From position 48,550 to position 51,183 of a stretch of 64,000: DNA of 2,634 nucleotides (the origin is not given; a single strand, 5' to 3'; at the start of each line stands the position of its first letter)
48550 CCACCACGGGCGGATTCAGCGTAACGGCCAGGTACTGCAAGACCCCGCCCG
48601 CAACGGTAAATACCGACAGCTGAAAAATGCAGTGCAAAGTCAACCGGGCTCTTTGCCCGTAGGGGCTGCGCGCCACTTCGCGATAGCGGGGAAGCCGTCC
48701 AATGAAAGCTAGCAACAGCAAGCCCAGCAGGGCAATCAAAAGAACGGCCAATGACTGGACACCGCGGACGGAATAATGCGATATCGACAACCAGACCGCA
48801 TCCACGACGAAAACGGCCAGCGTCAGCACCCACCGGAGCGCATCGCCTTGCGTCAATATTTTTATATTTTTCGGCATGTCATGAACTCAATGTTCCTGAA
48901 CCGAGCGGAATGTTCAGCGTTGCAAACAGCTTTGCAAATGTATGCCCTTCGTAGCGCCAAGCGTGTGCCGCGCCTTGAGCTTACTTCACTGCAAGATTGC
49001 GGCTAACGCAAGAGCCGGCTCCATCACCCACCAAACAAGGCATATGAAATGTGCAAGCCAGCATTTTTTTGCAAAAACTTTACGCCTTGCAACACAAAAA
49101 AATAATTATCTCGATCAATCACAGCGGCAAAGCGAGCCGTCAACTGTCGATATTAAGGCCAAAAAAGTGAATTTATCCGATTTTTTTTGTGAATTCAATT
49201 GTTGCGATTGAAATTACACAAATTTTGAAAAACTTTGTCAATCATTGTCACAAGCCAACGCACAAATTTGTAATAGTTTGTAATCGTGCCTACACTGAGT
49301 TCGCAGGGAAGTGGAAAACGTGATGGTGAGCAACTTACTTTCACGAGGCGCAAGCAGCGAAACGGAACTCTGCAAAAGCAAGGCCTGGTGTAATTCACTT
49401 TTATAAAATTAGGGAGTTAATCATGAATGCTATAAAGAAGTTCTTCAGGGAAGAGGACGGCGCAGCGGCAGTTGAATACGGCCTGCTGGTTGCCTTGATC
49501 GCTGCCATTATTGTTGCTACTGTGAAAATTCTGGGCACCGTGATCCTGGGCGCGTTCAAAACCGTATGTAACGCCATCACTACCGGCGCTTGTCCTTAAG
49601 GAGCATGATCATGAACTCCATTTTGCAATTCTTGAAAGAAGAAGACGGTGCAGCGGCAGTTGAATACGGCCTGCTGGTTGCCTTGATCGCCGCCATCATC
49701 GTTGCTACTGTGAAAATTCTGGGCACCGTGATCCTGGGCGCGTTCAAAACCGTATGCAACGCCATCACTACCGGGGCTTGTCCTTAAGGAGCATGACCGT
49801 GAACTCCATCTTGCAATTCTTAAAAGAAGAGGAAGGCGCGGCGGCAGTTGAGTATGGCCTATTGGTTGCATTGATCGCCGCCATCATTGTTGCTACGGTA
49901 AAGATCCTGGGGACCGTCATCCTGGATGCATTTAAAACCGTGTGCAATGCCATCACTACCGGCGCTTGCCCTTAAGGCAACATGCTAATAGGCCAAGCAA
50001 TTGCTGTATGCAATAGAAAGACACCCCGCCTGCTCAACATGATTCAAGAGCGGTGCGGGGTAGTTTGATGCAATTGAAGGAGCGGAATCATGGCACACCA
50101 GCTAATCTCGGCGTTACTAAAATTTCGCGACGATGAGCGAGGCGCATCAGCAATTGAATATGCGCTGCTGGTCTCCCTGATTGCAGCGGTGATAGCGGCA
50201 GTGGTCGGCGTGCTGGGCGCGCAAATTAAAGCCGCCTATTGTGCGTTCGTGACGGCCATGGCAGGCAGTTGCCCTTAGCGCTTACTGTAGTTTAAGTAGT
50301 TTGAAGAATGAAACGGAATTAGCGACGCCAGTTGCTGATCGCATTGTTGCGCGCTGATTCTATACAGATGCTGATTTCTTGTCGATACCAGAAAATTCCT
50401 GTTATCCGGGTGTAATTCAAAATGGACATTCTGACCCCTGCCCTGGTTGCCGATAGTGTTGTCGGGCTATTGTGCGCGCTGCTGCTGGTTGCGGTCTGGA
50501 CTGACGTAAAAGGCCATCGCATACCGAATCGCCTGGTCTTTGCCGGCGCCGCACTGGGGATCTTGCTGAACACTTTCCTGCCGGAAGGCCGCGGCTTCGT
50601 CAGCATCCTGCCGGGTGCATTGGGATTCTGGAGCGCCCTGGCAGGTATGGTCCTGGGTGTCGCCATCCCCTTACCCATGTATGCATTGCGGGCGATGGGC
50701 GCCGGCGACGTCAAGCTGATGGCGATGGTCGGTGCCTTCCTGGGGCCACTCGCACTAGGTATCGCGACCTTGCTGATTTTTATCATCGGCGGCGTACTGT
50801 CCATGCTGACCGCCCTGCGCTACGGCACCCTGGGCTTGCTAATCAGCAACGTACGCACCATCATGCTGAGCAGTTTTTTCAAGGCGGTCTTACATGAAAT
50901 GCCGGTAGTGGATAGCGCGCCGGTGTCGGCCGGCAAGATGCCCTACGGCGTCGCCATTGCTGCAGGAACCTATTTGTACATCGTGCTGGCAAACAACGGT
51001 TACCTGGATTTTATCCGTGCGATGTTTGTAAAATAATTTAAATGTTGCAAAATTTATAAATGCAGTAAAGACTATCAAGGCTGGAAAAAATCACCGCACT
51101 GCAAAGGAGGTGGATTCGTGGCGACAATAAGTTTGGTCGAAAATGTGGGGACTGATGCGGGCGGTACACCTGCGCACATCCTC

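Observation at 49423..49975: Three tandem 188-bp flp genes encoding essentially one pilin with an unusual C-terminal Cys pair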

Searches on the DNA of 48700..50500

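Call 32: search_rna_families(source=window, start=48700, end=50500, threshold=evalue, max_evalue=1)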
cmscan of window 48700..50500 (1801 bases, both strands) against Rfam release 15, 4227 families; matches with E-value up to 1: 2.
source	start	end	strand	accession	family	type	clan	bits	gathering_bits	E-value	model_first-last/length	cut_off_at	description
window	50427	50462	-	RF02211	ZFAT-AS1_1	Gene; lncRNA;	-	20.4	80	0.23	43-79/79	no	ZFAT antisense RNA 1 conserved region 1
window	49103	49247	-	RF02852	Ysr206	Gene; sRNA;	-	15.1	124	0.59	1-312/312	no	Yersinia sRNA 206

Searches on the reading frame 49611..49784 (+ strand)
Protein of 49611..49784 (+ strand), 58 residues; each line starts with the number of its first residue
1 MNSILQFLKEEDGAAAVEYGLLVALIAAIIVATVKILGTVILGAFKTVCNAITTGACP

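Call 10: find_homologous_proteins(query=window:49611-49784:+, max_evalue=0.001)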
Query window:49611-49784:+ (58 aa): 422 proteins with E <= 0.001 among 439 candidates; the best 120 are listed.
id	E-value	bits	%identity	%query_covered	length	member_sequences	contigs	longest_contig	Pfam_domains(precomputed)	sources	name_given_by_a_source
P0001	1.1e-24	102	91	100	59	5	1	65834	PF04964.20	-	-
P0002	1.7e-22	96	84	100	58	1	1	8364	PF04964.20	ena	-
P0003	1.7e-22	96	86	100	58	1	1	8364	PF04964.20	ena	-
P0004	7.9e-21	90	79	100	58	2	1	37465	PF04964.20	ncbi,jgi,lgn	-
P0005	4.2e-17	79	74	98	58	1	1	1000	PF04964.20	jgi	-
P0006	2.9e-16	76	74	98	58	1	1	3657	PF04964.20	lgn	-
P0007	4.1e-16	76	73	98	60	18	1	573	PF04964.20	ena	-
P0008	1.5e-15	74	70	98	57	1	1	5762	PF04964.20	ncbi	-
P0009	1.8e-15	74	71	98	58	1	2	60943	PF04964.20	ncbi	-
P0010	1.9e-15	74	71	98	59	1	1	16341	PF04964.20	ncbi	ncbi:MAG: Flp family type IVb pilin [Pseudomonadota bacterium]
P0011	2.1e-15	74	71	98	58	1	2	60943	PF04964.20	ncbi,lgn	ncbi:MAG: Flp family type IVb pilin [Pseudomonadota bacterium]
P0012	2.8e-15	73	71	98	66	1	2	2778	PF04964.20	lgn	-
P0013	3.0e-15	73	70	98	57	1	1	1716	PF04964.20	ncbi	-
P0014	3.4e-15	73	76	98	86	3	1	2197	PF04964.20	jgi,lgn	jgi:pilus assembly protein Flp/PilA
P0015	4.1e-15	73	72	98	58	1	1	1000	PF04964.20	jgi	-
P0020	9.6e-15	71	71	97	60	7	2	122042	PF04964.20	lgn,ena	-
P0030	9.9e-13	65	61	97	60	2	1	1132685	PF04964.20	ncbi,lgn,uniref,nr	ncbi:Flp family type IVb pilin [Noviherbaspirillum pedocola]|uniref:Flp family type IVb pilin n=1 Ta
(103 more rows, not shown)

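Call 14: find_encoding_contigs(protein=P0002, flank=5000, max_places=3)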
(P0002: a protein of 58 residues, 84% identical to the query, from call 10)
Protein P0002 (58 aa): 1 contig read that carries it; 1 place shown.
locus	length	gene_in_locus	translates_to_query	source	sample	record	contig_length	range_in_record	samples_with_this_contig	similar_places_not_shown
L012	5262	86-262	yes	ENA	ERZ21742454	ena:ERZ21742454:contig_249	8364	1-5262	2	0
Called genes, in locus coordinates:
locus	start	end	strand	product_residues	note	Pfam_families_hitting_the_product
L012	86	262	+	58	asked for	PF04964:Flp_Fap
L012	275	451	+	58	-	PF04964:Flp_Fap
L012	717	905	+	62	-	PF04964:Flp_Fap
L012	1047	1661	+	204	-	PF01478:Peptidase_A24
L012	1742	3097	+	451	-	PF13191:AAA_16 (faint)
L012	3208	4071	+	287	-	PF08666:SAF, PF16976:RcpC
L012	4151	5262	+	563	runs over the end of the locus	PF13629:T2SS-T3SS_pil_N (weak), PF00263:Secretin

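Call 15: find_encoding_contigs(protein=P0004, flank=5000, max_places=3)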
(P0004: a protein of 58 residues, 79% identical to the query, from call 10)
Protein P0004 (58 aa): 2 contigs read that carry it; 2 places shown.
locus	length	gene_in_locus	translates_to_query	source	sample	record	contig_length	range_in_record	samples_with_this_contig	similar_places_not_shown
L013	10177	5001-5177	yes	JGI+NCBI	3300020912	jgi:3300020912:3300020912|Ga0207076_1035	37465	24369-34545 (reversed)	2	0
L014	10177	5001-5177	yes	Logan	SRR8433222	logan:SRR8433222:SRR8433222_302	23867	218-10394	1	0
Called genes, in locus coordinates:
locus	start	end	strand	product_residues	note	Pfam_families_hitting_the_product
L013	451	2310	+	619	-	PF00082:Peptidase_S8, PF17957:Big_7, PF19077:Big_13 (faint), PF17957:Big_7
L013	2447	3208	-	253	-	PF07589:PEP_exosort_dom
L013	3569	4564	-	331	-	PF14378:PAP2_3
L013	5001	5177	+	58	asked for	PF04964:Flp_Fap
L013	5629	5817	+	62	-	PF04964:Flp_Fap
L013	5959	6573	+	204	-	PF01478:Peptidase_A24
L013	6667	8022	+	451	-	PF13191:AAA_16 (weak)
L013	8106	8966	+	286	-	PF08666:SAF, PF16976:RcpC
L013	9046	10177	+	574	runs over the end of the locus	PF13629:T2SS-T3SS_pil_N (weak), PF00263:Secretin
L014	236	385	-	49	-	-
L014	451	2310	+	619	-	PF00082:Peptidase_S8, PF17957:Big_7, PF19077:Big_13 (faint), PF17957:Big_7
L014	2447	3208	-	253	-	PF07589:PEP_exosort_dom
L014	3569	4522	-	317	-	PF14378:PAP2_3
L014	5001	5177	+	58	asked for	PF04964:Flp_Fap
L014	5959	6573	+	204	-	PF01478:Peptidase_A24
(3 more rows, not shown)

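Call 35: search_protein_representatives(alignment_id=A1)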
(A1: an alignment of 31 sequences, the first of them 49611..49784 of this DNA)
Query: 31 sequences, 59 profile positions. Proteins with E-value up to 0.001 (for the whole library): 24578; up to 1e-10: 2170; up to 1e-30: 0. The best 150 are listed.
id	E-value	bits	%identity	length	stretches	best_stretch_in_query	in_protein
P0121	4.2e-27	109.7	-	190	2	4-50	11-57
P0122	8.8e-27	108.7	-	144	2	8-46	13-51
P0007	2.2e-26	107.4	-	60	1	1-59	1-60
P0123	1.6e-24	101.5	-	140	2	4-36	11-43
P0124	6.8e-24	99.4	-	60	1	1-58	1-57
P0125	1.4e-23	98.5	-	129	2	3-51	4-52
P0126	5.3e-22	93.4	-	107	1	1-52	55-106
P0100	7.7e-22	92.9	-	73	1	1-58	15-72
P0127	9.1e-22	92.6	-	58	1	4-54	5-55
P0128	4.2e-20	87.3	-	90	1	4-58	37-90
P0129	6.0e-20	86.8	-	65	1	3-58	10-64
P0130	6.7e-20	86.7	-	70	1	8-58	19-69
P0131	7.1e-20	86.6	-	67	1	4-56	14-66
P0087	9.5e-20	86.2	-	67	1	3-52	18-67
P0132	1.7e-19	85.4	-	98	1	4-58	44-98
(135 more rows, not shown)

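Call 37: predict_structure(alignment_id=A1)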
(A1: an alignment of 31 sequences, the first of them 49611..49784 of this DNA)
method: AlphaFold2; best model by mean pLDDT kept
length: 58 residues; sequences in the alignment: 31
mean_pLDDT: 78.3   pTM: 0.44
mean pLDDT of the five models: 78.3, 78.3, 76.0, 75.3, 74.4
residues with pLDDT >= 90: 15; 70-90: 23; 50-70: 20; < 50: 0
segments of 3 or more residues with pLDDT < 50: none
pLDDT, mean of each block of 10 residues (from residue 1): 58 69 94 92 84 70
secondary structure, 60 per line:
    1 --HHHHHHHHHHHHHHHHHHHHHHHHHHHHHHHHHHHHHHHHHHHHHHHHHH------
elements in order: H3-52

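Call 47: find_encoding_contigs(protein=P0009, flank=3000, max_places=2)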
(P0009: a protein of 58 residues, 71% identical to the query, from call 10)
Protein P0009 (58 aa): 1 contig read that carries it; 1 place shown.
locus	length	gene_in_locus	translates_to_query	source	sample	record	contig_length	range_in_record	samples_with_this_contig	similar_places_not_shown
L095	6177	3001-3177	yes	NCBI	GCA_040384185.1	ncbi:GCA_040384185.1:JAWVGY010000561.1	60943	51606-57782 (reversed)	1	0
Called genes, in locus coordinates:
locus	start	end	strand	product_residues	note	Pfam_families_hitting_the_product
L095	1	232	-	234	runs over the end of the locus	PF07589:PEP_exosort_dom (weak)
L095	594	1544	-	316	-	PF14378:PAP2_3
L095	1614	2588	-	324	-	PF14378:PAP2_3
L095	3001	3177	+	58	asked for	PF04964:Flp_Fap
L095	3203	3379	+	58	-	PF04964:Flp_Fap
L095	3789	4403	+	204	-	PF01478:Peptidase_A24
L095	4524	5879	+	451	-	PF13191:AAA_16 (faint)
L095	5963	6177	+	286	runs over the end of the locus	PF08666:SAF, PF16976:RcpC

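Call 48: find_encoding_contigs(protein=P0030, flank=3000, max_places=2)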
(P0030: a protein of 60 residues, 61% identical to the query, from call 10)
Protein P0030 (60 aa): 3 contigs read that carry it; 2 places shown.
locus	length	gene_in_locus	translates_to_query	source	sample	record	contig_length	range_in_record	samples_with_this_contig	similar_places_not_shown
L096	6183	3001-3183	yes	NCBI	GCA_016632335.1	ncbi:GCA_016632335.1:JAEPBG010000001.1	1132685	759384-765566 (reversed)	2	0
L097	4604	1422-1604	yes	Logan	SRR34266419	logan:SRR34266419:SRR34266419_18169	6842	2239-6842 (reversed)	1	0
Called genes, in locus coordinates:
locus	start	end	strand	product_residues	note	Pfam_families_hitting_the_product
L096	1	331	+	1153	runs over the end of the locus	PF02811:PHP, PF07733:DNA_pol3_alpha, PF17657:DNA_pol3_finger, PF14579:HHH_6, PF01336:tRNA_anti-codon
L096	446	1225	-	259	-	PF09234:DUF1963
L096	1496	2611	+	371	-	PF23310:TPR_27 (faint), PF08238:Sel1, PF27087:LRR_TMOD-LMOD, PF13516:LRR_6 (faint)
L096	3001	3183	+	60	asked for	PF04964:Flp_Fap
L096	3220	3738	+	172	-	PF01478:Peptidase_A24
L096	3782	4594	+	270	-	PF08666:SAF, PF16976:RcpC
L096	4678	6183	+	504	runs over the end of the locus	PF00263:Secretin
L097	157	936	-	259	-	PF09234:DUF1963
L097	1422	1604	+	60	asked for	PF04964:Flp_Fap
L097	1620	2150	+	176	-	PF01478:Peptidase_A24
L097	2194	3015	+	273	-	PF08666:SAF, PF16976:RcpC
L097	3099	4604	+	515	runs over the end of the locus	PF00263:Secretin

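Call 49: find_encoding_contigs(protein=P0020, flank=3000, max_places=2)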
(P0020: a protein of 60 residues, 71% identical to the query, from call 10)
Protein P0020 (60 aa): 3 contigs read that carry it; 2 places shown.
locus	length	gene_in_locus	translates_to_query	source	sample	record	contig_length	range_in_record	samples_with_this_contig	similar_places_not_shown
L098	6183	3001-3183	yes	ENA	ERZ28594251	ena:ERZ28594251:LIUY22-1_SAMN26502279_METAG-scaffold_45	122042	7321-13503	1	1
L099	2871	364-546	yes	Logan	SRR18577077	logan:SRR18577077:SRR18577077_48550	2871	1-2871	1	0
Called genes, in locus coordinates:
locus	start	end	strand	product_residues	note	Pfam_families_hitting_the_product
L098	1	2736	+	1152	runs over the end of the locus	PF02811:PHP, PF07733:DNA_pol3_alpha, PF17657:DNA_pol3_finger, PF14579:HHH_6, PF01336:tRNA_anti-codon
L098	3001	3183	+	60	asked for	PF04964:Flp_Fap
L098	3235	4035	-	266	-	PF12796:Ank_2 (weak), PF13606:Ank_3 (faint), PF24521:Ank_KRIT1 (faint), PF12796:Ank_2, PF13637:Ank_4, PF00023:Ank (weak), PF12796:Ank_2, PF13637:Ank_4 (weak), +1 more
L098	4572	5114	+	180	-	PF01478:Peptidase_A24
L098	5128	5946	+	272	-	PF08666:SAF, PF16976:RcpC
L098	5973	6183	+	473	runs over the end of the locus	PF13629:T2SS-T3SS_pil_N (weak), PF00263:Secretin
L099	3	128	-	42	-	?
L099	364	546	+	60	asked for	PF04964:Flp_Fap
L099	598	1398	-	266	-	PF12796:Ank_2 (weak), PF13606:Ank_3 (faint), PF24521:Ank_KRIT1 (faint), PF12796:Ank_2, PF13637:Ank_4, PF00023:Ank (weak), PF12796:Ank_2, PF13637:Ank_4 (weak), +1 more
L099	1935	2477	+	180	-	PF01478:Peptidase_A24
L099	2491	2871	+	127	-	?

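Call 56: search_solved_structures(query=A1, max_evalue=1, show_alignments=3)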
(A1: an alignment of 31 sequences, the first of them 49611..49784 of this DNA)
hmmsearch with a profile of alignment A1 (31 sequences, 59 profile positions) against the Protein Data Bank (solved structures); distinct sequences matched with E-value up to 1: 4.
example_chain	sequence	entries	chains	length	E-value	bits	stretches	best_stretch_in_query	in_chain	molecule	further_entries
8u1k_A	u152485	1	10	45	2.6e-12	49.5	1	14-55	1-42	PilA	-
8u2b_A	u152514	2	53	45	3.4e-12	49.1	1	14-55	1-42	Flp family type IVb pilin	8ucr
8s6p_A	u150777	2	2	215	0.28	14.2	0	27-47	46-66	TRP_18 F116W (R0) | TRP_18 F116W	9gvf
9h10_A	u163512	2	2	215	0.41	13.6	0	27-47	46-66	[(sulfaNHC)Au].TRP_18 | Tandem-repeat protein (TRP)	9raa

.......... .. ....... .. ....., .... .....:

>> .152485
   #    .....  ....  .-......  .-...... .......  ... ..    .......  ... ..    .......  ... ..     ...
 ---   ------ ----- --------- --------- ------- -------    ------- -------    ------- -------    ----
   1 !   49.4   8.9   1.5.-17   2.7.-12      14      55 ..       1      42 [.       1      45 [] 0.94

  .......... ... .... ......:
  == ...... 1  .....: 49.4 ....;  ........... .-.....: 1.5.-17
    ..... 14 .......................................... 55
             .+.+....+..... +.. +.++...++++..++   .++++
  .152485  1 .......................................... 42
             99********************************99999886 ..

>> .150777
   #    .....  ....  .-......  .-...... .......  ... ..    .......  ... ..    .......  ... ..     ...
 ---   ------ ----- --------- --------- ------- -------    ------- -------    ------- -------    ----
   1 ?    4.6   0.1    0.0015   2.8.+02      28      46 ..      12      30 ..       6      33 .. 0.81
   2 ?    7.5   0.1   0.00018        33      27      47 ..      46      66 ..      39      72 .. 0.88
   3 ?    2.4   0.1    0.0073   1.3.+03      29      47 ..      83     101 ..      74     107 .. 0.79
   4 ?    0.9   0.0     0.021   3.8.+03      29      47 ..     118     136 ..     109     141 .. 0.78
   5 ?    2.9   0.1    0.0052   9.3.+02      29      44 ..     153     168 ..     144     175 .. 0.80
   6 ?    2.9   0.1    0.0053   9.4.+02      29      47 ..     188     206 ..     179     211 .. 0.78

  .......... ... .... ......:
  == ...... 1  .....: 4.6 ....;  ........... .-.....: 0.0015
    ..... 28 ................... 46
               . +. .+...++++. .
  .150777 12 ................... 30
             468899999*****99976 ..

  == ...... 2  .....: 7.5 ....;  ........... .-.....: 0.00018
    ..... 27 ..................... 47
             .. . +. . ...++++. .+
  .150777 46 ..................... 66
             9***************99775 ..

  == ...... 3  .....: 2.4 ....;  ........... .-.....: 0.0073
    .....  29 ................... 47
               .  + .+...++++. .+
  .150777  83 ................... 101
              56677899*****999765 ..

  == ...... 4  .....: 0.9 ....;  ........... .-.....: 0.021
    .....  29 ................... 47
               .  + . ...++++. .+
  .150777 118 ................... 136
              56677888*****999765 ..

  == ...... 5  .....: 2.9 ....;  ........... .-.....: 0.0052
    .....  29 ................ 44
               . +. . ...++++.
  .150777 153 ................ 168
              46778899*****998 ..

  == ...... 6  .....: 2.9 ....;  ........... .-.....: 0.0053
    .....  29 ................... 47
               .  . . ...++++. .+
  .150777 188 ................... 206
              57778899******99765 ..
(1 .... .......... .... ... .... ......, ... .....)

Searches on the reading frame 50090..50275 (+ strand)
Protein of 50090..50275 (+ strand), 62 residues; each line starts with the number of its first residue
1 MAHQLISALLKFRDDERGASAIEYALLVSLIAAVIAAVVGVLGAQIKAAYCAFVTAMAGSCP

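Call 6: search_protein_families(library=pfam, proteins=[window:50090-50275:+], max_evalue=0.01)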
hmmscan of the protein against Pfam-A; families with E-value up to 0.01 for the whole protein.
window:50090-50275:+ (62 aa): 2 families
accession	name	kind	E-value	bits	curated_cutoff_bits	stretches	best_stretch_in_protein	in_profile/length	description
PF04964.19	Flp_Fap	-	3.5e-11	43.1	32.2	1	12-55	1-44/46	Flp/Fap pilin component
PF09990.14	DUF2231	-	0.0033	17.9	26.4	1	6-50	89-133/139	Predicted membrane protein (DUF2231)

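Call 55: search_protein_families(library=ncbifam, proteins=[window:50090-50275:+], max_evalue=0.001)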
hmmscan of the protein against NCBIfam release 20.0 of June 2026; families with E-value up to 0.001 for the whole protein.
window:50090-50275:+ (62 aa): 0 families

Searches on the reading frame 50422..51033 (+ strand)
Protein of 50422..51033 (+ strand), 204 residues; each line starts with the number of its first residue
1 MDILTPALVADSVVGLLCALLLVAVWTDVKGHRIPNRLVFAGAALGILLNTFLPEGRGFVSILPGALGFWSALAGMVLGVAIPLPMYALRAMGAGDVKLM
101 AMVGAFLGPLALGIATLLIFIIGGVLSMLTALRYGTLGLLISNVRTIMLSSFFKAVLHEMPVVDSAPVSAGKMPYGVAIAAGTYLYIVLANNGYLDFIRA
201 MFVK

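Call 6: search_protein_families(library=pfam, proteins=[window:50422-51033:+], max_evalue=0.01)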
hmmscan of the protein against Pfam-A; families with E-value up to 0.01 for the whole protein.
window:50422-51033:+ (204 aa): 1 family
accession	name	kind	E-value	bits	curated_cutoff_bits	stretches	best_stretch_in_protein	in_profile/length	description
PF01478.23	Peptidase_A24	-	2.1e-17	63.9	26.5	1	16-127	2-103/104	Type IV leader peptidase family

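Call 38: find_related_loci(query=window:50422-51033:+, collection=genome_contigs, flank=3000)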
Query window:50422-51033:+ (204 aa) in genome_contigs; peptide patterns used: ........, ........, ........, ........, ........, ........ (x = any residue, [..] = any of these).
600 stretches matched a pattern (row limit reached: there are more); 421 encode a relative of the query (tblastn E <= 1e-3); the best 80 are kept; 80 distinct loci.
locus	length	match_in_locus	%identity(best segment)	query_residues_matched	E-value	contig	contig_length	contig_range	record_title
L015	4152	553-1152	58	1-194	3e-62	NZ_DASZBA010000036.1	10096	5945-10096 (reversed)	MAG: Noviherbaspirillum sp. isolate SMAG_U6402 k141_200, whole genome shotgun sequence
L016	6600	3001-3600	59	1-194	2e-61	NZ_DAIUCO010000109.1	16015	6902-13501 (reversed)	MAG: Noviherbaspirillum sp. isolate CTOTU10753 NODE_1240_length_16015_cov_7.708709, whole genome shotgun sequence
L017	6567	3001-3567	52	1-189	7e-49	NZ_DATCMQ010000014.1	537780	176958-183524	MAG: Noviherbaspirillum sp. isolate SMAG_U7153 k141_20459, whole genome shotgun sequence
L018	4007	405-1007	55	1-201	4e-48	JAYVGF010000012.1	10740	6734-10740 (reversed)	MAG: Betaproteobacteria bacterium isolate GL46_Down_concoct_214 GL46_Down_concoct_214_11, whole genome shotgun sequence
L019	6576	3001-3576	47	4-195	6e-48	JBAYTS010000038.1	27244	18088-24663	MAG: Methylotenera sp. isolate SO_2016_LW3_14 scaffold02593_LW162_2016, whole genome shotgun sequence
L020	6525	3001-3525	49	27-201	5e-48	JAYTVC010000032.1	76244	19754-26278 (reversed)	MAG: Pseudomonadota bacterium isolate GFS_5653 GFS_5653_31, whole genome shotgun sequence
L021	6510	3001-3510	51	24-193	5e-45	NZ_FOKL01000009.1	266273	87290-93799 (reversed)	Janthinobacterium sp. 344, whole genome shotgun sequence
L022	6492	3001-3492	53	25-187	2e-43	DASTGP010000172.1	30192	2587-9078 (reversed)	MAG TPA_asm: Gallionella sp. isolate SMAG_U33 k141_1771363, whole genome shotgun sequence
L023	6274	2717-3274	49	4-188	6e-42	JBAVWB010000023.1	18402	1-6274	MAG: Thiobacillus sp. isolate MFD01637_ilm_asm_bin4 k127_153343, whole genome shotgun sequence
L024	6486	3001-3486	47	27-188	2e-41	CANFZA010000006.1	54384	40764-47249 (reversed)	MAG: Methylophilaceae bacterium isolate Jr-19feb18-34 genome assembly, contig: Jr-19feb18-C192, whole genome shotgun seq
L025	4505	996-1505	51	26-195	1e-41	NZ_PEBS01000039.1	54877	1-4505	Janthinobacterium sp. ROICE36 NODE_39_length_54877_cov_78.0684, whole genome shotgun sequence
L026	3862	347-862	49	27-197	1e-40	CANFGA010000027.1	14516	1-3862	MAG: Oxalobacteraceae bacterium isolate Jr-11dec17-26 genome assembly, contig: Jr-11dec17-C1559, whole genome shotgun se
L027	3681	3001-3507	49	27-195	4e-39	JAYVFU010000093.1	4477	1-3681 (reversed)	MAG: Methylophilaceae bacterium isolate GL44_UP_metabat_8 GL44_UP_metabat_8_92, whole genome shotgun sequence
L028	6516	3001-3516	46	17-188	2e-37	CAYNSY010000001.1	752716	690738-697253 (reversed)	MAG TPA_asm: uncultured Methylotenera sp. isolate SRP302447_co1_52 genome assembly, contig: NODE_16_length_752716_cov_15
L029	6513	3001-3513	48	17-194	2e-37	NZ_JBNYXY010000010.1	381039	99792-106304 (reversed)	Janthinobacterium sp. MDB2-8 NODE_10_length_381039_cov_45.809759, whole genome shotgun sequence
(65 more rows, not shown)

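Call 55: search_protein_families(library=ncbifam, proteins=[window:50422-51033:+], max_evalue=0.001)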
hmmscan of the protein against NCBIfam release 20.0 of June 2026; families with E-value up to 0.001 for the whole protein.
window:50422-51033:+ (204 aa): 0 families
